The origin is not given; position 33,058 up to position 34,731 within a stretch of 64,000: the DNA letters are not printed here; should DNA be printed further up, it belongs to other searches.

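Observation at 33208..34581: HydG-type radical-SAM maturase encoded without hydE/hydF/hydA neighbours, next to a histone-like gene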

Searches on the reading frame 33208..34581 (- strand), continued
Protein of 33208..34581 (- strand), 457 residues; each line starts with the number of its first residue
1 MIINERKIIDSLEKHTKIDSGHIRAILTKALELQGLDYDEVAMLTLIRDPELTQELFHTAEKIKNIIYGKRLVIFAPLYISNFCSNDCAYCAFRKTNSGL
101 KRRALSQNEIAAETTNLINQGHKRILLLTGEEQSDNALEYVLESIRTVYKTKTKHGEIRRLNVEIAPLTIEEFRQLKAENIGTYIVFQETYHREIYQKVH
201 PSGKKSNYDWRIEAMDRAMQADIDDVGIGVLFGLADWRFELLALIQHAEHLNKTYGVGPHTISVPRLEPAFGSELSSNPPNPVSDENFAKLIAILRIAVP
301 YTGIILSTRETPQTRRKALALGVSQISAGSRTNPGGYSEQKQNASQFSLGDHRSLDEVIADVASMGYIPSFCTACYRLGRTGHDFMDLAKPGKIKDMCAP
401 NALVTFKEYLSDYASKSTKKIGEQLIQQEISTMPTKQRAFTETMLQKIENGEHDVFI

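Call 50: search_protein_families(library=ncbifam, proteins=[L080:9706-10002:+, L080:11319-12386:+, L080:12387-13736:+, L080:13926-15596:-, L080:15812-17689:-, L080:7380-8672:-, L075:9709-9993:+, L075:11454-12443:+, L075:12826-13533:+, L075:13530-15473:+], max_evalue=1e-8)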
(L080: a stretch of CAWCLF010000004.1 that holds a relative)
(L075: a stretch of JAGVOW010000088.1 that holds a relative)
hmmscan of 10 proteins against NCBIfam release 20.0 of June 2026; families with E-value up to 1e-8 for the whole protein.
L080:9706-10002:+ (98 aa): 1 family
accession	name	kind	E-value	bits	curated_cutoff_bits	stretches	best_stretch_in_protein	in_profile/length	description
TIGR03959.1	hyd_TM1266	equivalog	7e-31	105.9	60.8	1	4-78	1-75/76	TM1266 family iron-only hydrogenase system putative regulator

L080:11319-12386:+ (355 aa): 10 families
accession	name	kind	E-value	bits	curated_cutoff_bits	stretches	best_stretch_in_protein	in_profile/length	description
TIGR03956.1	rSAM_HydE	equivalog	5.8e-98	328.3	254.6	1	24-347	15-339/340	[FeFe] hydrogenase H-cluster radical SAM maturase HydE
TIGR03910.1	pyrrolys_PylB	equivalog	2.5e-34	118.7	348.2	1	23-302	21-301/347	methylornithine synthase PylB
TIGR00433.2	bioB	equivalog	7.9e-29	100.9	225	1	32-298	12-282/307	biotin synthase BioB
TIGR03957.1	rSAM_HmdB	equivalog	3.5e-17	62.6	320.9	1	26-298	7-279/317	5,10-methenyltetrahydromethanopterin hydrogenase cofactor biosynthesis protein HmdB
TIGR02351.2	thiH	equivalog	3.5e-14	52.7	380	1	38-177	53-190/364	2-iminoacetate synthase ThiH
TIGR03955.1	rSAM_HydG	equivalog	5.4e-11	41.6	312.15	1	33-183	60-215/470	[FeFe] hydrogenase H-cluster radical SAM maturase HydG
TIGR03700.1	mena_SCO4494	equivalog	6.6e-10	38.4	434.55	1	27-116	15-106/351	aminofutalosine synthase MqnE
NF006687.0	PRK09234.1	equivalog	6.7e-10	37.7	1018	0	34-132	505-606/849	bifunctional FO biosynthesis protein CofGH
TIGR03699.1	menaquin_MqnC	equivalog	1.1e-09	37.7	428.1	1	27-131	7-115/342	cyclic dehypoxanthinyl futalosine synthase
TIGR03551.1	F420_cofH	equivalog_domain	1.1e-09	37.6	374.1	1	32-135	11-117/345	5-amino-6-(D-ribitylamino)uracil--L-tyrosine 4-hydroxyphenyl transferase CofH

L080:12387-13736:+ (449 aa): 16 families
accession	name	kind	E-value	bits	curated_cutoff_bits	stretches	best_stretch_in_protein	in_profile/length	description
NF008909.0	PRK12273.1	subfamily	4.2e-96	322.7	510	1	2-442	18-460/474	aspartate ammonia-lyase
TIGR00839.1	aspA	equivalog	1.1e-75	255.4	681.2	1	3-442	14-455/468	aspartate ammonia-lyase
TIGR00979.1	fumC_II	equivalog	2e-68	231.2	664.75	1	4-401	16-418/458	class II fumarate hydratase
NF011092.0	PRK14515.1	subfamily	4.6e-63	213.7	876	1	2-400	24-426/479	aspartate ammonia-lyase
NF009089.0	PRK12425.1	equivalog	1.3e-56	192.4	840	1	2-404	15-422/464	class II fumarate hydratase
TIGR00838.1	argH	equivalog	7.3e-22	78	279.5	1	122-328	105-305/455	argininosuccinate lyase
TIGR02426.1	protocat_pcaB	equivalog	6.4e-20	71.3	355.75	1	124-322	99-290/338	3-carboxy-cis,cis-muconate cycloisomerase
NF006554.0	PRK09053.1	equivalog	6.5e-18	64.8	595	1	125-308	110-289/453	3-carboxy-cis,cis-muconate cycloisomerase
TIGR00928.1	purB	equivalog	4e-17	62.1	326.2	1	125-329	98-299/436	adenylosuccinate lyase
NF008964.0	PRK12308.1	equivalog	3e-15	55.6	657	1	120-322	105-301/624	argininosuccinate lyase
NF052536.2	CoM_syn_XcbD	exception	1.8e-14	53.3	600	1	133-329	116-308/443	3-sulfopropionylcysteine synthase XcbD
NF002563.0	PRK02186.1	subfamily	7.4e-14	50.9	625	1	122-317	514-703/890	argininosuccinate lyase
NF005218.0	PRK06705.1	equivalog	5.1e-11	42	883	1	108-331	100-317/502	argininosuccinate lyase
NF004631.0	PRK05975.1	equivalog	1e-10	41.2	371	1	125-312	109-287/352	3-carboxy-cis,cis-muconate cycloisomerase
NF052535.1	CoM_syn_XcbC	exception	1.5e-10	40.5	575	1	127-320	114-301/495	2-phosphosulfolactate phosphatase XcbC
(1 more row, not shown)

L080:13926-15596:- (556 aa): 21 families
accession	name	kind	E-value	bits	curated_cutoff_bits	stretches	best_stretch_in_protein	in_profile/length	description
NF007423.1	PRK09966.1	equivalog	3.9e-39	134.7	325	1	444-545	232-333/390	diguanylate cyclase DgcN/YfiN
NF045675.1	PhdiestaseDibA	equivalog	2.5e-35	122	980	1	431-548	183-298/623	phosphodiesterase DibA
NF007298.0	PRK09776.1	equivalog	8.5e-35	119.9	1135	1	430-539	663-772/1111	diguanylate cyclase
TIGR00254.1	GGDEF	domain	7.4e-32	110.4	37.4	1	448-543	2-97/168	diguanylate cyclase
NF053781.1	cdiGMPphdstlr2612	equivalog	3e-29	101.4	1600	1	436-549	825-939/1268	Tlr1612 family c-di-GMP phosphodiesterase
NF007135.0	PRK09581.1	equivalog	4.3e-28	98.3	474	1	450-542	291-383/457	PleD family two-component system response regulator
NF038266.1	diguan_SiaD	equivalog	8.4e-27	94.1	290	1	444-546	87-189/252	biofilm regulation diguanylate cyclase SiaD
NF007380.0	PRK09894.1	equivalog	1.1e-26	93.9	256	1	441-546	119-222/296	diguanylate cyclase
NF051473.1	DigCycDgcsShew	equivalog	8.9e-24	84.4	400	1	445-542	129-226/291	diguanylate cyclase DgcS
NF047654.1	DiguCycDgcRLepto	equivalog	2.2e-23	82.6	500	1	445-542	127-224/295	diguanylate cyclase DgcR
NF007474.0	PRK10060.1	equivalog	2.4e-23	82.2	782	1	435-546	221-330/663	cyclic di-GMP phosphodiesterase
NF011955.1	PRK15426.1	equivalog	1.4e-21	76.3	408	1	445-546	392-493/564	cellulose biosynthesis regulator diguanylate cyclase DgcQ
NF040885.1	diguan_DgcJ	equivalog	2.4e-20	72.8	500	1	453-541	343-431/493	diguanylate cyclase DgcJ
TIGR00229.1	sensory_box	domain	7.5e-19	68.1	22.9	1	199-323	3-126/126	PAS domain S-box protein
NF007599.0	PRK10245.1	equivalog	2e-18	66.1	402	1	449-538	208-297/371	diguanylate cyclase AdrA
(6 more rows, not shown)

L080:15812-17689:- (625 aa): 0 families

L080:7380-8672:- (430 aa): 5 families
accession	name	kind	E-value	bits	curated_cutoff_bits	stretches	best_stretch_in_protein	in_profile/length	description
TIGR01356.1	aroA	equivalog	3.4e-133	444.5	287.25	1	19-424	3-413/415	3-phosphoshikimate 1-carboxyvinyltransferase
NF008816.0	PRK11860.1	equivalog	5.9e-125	417.9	943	1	19-425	19-437/662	bifunctional 3-phosphoshikimate 1-carboxyvinyltransferase/cytidylate kinase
NF011381.1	PRK14806.1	equivalog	1.7e-51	175.4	902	1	10-419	307-722/733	bifunctional prephenate dehydrogenase/3-phosphoshikimate 1-carboxyvinyltransferase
NF006873.0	PRK09369.1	subfamily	6.6e-15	54.7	297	1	13-314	10-303/419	UDP-N-acetylglucosamine 1-carboxyvinyltransferase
TIGR01072.1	murA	equivalog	5.3e-11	41.9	392.7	0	120-400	119-386/416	UDP-N-acetylglucosamine 1-carboxyvinyltransferase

L075:9709-9993:+ (94 aa): 1 family
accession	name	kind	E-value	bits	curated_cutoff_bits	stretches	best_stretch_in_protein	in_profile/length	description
TIGR03959.1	hyd_TM1266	equivalog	1.1e-31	108.5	60.8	1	4-78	1-75/76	TM1266 family iron-only hydrogenase system putative regulator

L075:11454-12443:+ (329 aa): 13 families
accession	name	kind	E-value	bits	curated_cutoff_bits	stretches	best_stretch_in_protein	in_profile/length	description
TIGR03956.1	rSAM_HydE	equivalog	4.3e-108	361.6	254.6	1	6-325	19-339/340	[FeFe] hydrogenase H-cluster radical SAM maturase HydE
TIGR03910.1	pyrrolys_PylB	equivalog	7.2e-40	136.9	348.2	1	7-279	27-300/347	methylornithine synthase PylB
TIGR00433.2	bioB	equivalog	3.2e-28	98.9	225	1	2-276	4-282/307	biotin synthase BioB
TIGR02351.2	thiH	equivalog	3e-15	56.1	380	1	16-156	53-191/364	2-iminoacetate synthase ThiH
TIGR03955.1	rSAM_HydG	equivalog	2.1e-13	49.5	312.15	1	14-153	63-207/470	[FeFe] hydrogenase H-cluster radical SAM maturase HydG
TIGR03699.1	menaquin_MqnC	equivalog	1e-11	44.3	428.1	1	2-118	4-123/342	cyclic dehypoxanthinyl futalosine synthase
TIGR00423.1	TIGR00423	subfamily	1.3e-11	44.3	260.25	1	40-118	9-87/310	CofH family radical SAM protein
TIGR03700.1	mena_SCO4494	equivalog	1.4e-11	43.9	434.55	1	3-118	13-130/351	aminofutalosine synthase MqnE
NF006308.0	PRK08508.1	equivalog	1e-10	41.3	377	1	43-234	14-208/279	biotin synthase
TIGR03957.1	rSAM_HmdB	equivalog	1.5e-10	40.8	320.9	1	11-256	14-261/317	5,10-methenyltetrahydromethanopterin hydrogenase cofactor biosynthesis protein HmdB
TIGR03551.1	F420_cofH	equivalog_domain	2.9e-10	39.5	374.1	1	5-118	6-121/345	5-amino-6-(D-ribitylamino)uracil--L-tyrosine 4-hydroxyphenyl transferase CofH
NF004911.0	PRK06267.1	equivalog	1e-09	38.1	305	1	14-275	5-262/351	hypothetical protein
NF005609.0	PRK07360.1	equivalog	8.4e-09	34.7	426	0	40-118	65-144/374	7,8-didemethyl-8-hydroxy-5-deazariboflavin synthase subunit CofH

L075:12826-13533:+ (235 aa): 1 family
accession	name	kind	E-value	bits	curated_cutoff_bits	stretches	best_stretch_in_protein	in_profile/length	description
NF049966.1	QH_SP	equivalog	2.2e-18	66.4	165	1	14-177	2-143/219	subtilisin-like serine protease QhpE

L075:13530-15473:+ (647 aa): 4 families
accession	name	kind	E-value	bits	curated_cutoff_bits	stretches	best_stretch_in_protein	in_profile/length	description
TIGR04479.1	bcpD_PhpK_rSAM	subfamily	2e-20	72.7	600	1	260-460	250-437/504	PhpK family radical SAM P-methyltransferase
TIGR03471.1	HpnJ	equivalog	1.5e-13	50.5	577.6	1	255-503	200-435/472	hopanoid biosynthesis associated radical SAM protein HpnJ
TIGR04072.2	rSAM_ladder_B12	equivalog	2.4e-12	46.3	360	1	259-457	187-375/443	lipid biosynthesis B12-binding/radical SAM protein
TIGR00089.1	TIGR00089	subfamily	3.2e-09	36.1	251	0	358-438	249-329/429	MiaB/RimO family radical SAM methylthiotransferase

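Call 58: find_encoding_contigs(protein=P0128, flank=10000, max_places=10)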
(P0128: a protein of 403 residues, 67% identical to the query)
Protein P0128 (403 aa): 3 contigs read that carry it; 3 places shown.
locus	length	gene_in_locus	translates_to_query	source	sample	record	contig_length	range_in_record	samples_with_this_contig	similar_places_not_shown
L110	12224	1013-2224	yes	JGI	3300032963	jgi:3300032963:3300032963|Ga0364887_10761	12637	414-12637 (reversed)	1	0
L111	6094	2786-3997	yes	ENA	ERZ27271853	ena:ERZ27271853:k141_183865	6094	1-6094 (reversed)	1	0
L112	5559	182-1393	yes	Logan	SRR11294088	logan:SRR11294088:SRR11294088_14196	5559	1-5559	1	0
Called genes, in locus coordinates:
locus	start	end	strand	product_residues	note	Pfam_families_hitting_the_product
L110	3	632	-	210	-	?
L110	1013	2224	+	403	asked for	PF00350:Dynamin_N (faint), PF01926:MMR_HSR1, PF02421:FeoB_N (weak), PF03193:RsgA_GTPase (faint), PF18128:HydF_dimer, PF18133:HydF_tetramer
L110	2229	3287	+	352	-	PF04055:Radical_SAM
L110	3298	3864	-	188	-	PF01257:2Fe-2S_thioredx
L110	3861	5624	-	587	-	PF00111:Fer2 (weak), PF13510:Fer2_4, PF10588:NADH-G_4Fe-4S_3, PF22117:Fer4_Nqo3 (weak), PF12838:Fer4_7, PF13484:Fer4_16 (weak), PF02906:Fe_hyd_lg_C, PF02256:Fe_hyd_SSU, +4 more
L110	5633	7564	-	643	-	PF01512:Complex1_51K, PF12797:Fer4_2 (faint), PF10589:NADH_4Fe-4S, PF00037:Fer4 (weak), PF12838:Fer4_7 (weak), PF13187:Fer4_9 (weak), PF13237:Fer4_10 (weak), PF00037:Fer4 (weak), +1 more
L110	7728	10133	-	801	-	-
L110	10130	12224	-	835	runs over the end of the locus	PF00501:AMP-binding, PF13193:AMP-binding_C, PF00550:PP-binding, PF00975:Thioesterase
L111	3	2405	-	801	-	?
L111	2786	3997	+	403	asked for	PF00350:Dynamin_N (faint), PF01926:MMR_HSR1, PF02421:FeoB_N (weak), PF03193:RsgA_GTPase (faint), PF18128:HydF_dimer, PF18133:HydF_tetramer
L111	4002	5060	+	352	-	PF04055:Radical_SAM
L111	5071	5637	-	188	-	PF01257:2Fe-2S_thioredx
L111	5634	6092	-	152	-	?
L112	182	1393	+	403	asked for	PF00350:Dynamin_N (faint), PF01926:MMR_HSR1, PF02421:FeoB_N (weak), PF03193:RsgA_GTPase (faint), PF18128:HydF_dimer, PF18133:HydF_tetramer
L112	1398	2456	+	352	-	PF04055:Radical_SAM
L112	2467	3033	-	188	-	PF01257:2Fe-2S_thioredx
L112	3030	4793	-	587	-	PF00111:Fer2 (weak), PF13510:Fer2_4, PF10588:NADH-G_4Fe-4S_3, PF22117:Fer4_Nqo3 (weak), PF12838:Fer4_7, PF13484:Fer4_16 (weak), PF02906:Fe_hyd_lg_C, PF02256:Fe_hyd_SSU, +4 more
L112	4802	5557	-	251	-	?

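Call 70: list_cluster_members(proteins=[P0162, P0131, P0127, P0251, P0265, P0307, P0303, P0290, P0252, P0310])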
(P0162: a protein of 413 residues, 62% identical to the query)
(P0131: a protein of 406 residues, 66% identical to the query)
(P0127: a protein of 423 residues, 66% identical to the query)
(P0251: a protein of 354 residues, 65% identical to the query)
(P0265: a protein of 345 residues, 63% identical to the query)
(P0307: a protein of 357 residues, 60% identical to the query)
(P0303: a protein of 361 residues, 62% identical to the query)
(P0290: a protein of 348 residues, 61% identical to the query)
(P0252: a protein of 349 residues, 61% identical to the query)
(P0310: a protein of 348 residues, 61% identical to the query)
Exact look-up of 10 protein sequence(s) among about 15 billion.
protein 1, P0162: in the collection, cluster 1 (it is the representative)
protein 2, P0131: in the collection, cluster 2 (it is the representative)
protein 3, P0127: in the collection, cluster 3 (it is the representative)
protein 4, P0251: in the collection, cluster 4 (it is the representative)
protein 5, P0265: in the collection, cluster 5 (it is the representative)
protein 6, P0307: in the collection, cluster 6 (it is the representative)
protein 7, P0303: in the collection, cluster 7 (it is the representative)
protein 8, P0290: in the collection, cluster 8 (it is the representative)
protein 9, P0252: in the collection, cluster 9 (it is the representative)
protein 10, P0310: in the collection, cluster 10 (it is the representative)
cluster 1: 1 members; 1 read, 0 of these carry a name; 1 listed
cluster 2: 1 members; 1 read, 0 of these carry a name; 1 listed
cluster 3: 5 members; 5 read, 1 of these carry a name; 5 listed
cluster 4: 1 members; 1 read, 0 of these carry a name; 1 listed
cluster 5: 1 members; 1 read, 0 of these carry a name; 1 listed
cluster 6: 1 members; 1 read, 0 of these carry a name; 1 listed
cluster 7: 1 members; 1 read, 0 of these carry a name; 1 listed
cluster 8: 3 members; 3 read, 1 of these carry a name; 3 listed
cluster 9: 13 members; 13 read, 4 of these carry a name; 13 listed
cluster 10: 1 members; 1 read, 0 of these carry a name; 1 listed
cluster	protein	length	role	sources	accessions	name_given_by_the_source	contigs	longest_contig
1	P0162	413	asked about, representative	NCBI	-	-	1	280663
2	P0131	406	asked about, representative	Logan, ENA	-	-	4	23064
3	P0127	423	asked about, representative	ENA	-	-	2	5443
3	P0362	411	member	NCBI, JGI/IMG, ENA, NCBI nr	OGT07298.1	MAG: [FeFe] hydrogenase H-cluster maturation GTPase HydF [Gammaproteobacteria bacterium ...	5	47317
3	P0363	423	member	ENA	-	-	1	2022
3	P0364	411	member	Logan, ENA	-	-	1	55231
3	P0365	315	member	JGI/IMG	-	-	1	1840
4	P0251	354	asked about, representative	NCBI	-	-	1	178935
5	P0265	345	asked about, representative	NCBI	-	-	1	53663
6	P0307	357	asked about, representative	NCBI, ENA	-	-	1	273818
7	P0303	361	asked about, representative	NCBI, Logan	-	-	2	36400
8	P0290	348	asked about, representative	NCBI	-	-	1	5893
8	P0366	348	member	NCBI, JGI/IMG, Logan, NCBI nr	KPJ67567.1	MAG: [FeFe] hydrogenase H-cluster radical SAM maturase HydE [Coxiella sp. DG_40]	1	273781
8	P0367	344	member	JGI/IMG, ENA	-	-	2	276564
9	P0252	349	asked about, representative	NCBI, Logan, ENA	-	-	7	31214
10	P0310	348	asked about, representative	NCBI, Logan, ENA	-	-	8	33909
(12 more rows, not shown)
